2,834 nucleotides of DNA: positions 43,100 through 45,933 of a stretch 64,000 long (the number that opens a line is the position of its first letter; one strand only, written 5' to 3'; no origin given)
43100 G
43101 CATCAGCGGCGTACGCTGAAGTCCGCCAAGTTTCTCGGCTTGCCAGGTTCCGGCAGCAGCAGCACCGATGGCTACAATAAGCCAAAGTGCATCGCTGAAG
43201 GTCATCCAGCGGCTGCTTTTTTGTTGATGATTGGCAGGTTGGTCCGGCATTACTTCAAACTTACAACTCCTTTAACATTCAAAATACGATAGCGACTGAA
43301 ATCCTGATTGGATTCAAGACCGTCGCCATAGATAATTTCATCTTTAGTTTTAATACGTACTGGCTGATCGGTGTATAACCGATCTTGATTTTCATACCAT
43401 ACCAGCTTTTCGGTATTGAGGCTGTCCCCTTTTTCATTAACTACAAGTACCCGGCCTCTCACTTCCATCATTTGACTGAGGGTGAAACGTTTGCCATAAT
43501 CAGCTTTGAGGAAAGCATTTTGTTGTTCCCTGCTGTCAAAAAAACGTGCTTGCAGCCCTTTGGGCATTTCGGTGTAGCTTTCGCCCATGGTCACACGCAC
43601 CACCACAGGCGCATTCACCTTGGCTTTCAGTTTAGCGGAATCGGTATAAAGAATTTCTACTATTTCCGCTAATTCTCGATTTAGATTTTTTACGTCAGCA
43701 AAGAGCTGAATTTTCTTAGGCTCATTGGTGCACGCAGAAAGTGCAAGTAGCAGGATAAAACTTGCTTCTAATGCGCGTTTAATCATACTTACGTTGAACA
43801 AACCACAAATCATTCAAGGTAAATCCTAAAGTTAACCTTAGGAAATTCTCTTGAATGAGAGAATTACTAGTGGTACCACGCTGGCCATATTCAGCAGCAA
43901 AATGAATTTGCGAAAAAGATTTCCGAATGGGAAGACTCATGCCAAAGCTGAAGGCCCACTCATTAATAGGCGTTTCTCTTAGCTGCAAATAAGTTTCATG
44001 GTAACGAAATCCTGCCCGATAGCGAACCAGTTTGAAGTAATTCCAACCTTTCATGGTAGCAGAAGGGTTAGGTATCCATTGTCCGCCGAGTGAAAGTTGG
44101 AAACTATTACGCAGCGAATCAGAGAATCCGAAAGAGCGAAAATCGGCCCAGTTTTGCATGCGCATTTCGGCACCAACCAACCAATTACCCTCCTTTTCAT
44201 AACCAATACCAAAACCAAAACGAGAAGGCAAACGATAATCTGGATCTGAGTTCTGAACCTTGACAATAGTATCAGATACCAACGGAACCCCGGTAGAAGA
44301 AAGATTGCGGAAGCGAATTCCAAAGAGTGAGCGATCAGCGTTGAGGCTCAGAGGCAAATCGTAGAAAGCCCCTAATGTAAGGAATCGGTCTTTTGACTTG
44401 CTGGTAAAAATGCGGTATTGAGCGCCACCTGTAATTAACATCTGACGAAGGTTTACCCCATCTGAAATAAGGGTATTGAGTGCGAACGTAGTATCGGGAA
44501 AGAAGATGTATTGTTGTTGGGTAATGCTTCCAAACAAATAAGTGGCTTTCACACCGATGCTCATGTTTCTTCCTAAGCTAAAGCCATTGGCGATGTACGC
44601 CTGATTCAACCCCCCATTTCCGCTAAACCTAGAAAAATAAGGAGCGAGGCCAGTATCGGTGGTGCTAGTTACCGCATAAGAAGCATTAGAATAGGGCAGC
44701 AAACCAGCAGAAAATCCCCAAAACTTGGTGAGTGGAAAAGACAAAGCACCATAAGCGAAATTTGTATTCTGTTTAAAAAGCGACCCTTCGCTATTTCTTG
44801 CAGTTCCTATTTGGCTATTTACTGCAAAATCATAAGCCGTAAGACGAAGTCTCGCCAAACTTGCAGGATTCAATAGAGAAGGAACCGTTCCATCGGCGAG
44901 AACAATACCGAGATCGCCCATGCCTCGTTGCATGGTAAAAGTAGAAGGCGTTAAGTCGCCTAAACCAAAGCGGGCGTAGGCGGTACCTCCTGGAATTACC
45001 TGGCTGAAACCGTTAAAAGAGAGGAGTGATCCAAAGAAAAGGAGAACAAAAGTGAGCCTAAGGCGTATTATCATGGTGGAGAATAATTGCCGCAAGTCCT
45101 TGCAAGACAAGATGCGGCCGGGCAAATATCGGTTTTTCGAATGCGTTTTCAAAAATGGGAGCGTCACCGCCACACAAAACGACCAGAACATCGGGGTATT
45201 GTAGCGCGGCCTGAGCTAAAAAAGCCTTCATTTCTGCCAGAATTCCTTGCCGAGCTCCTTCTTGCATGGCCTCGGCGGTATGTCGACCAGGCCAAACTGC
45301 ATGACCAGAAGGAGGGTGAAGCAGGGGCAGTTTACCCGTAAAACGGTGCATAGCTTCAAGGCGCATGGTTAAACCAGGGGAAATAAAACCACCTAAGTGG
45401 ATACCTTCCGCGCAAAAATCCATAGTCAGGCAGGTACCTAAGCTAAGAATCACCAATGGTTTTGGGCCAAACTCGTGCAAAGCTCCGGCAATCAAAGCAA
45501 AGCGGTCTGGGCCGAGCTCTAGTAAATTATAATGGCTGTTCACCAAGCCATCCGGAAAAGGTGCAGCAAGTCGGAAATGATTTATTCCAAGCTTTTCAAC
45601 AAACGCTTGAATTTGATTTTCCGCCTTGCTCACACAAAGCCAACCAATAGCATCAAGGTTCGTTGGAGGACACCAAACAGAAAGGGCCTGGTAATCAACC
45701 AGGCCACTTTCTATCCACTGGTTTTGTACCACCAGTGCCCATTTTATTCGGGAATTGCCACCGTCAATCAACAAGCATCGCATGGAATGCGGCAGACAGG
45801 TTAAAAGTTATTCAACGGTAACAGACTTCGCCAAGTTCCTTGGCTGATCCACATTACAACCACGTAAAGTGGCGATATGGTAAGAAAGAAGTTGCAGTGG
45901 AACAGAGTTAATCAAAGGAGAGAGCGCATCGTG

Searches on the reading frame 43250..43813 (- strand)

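Call 61: search_protein_families(library=pfam, proteins=[window:43250-43813:-], max_evalue=0.0001)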
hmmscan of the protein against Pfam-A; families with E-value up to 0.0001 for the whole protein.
window:43250-43813:- (187 aa): 1 family
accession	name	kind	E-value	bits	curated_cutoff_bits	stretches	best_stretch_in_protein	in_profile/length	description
PF06835.18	LptC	-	6.3e-07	29.6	21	1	89-183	75-173/175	Lipopolysaccharide-assembly, LptC-related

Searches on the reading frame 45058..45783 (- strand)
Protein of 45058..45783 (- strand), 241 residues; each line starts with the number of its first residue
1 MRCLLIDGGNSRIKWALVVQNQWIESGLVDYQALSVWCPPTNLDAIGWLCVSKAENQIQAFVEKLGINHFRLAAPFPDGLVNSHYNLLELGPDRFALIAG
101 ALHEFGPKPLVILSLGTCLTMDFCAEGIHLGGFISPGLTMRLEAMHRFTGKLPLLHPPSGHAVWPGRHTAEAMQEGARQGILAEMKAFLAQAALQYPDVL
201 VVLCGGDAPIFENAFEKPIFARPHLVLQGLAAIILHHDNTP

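Call 61: search_protein_families(library=pfam, proteins=[window:45058-45783:-], max_evalue=0.0001)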
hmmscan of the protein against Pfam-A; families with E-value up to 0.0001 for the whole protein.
window:45058-45783:- (241 aa): 1 family
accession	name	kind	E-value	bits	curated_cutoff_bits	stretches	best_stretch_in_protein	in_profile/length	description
PF03309.20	Pan_kinase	-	2.1e-27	96.7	24.7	1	4-188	2-202/205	Type III pantothenate kinase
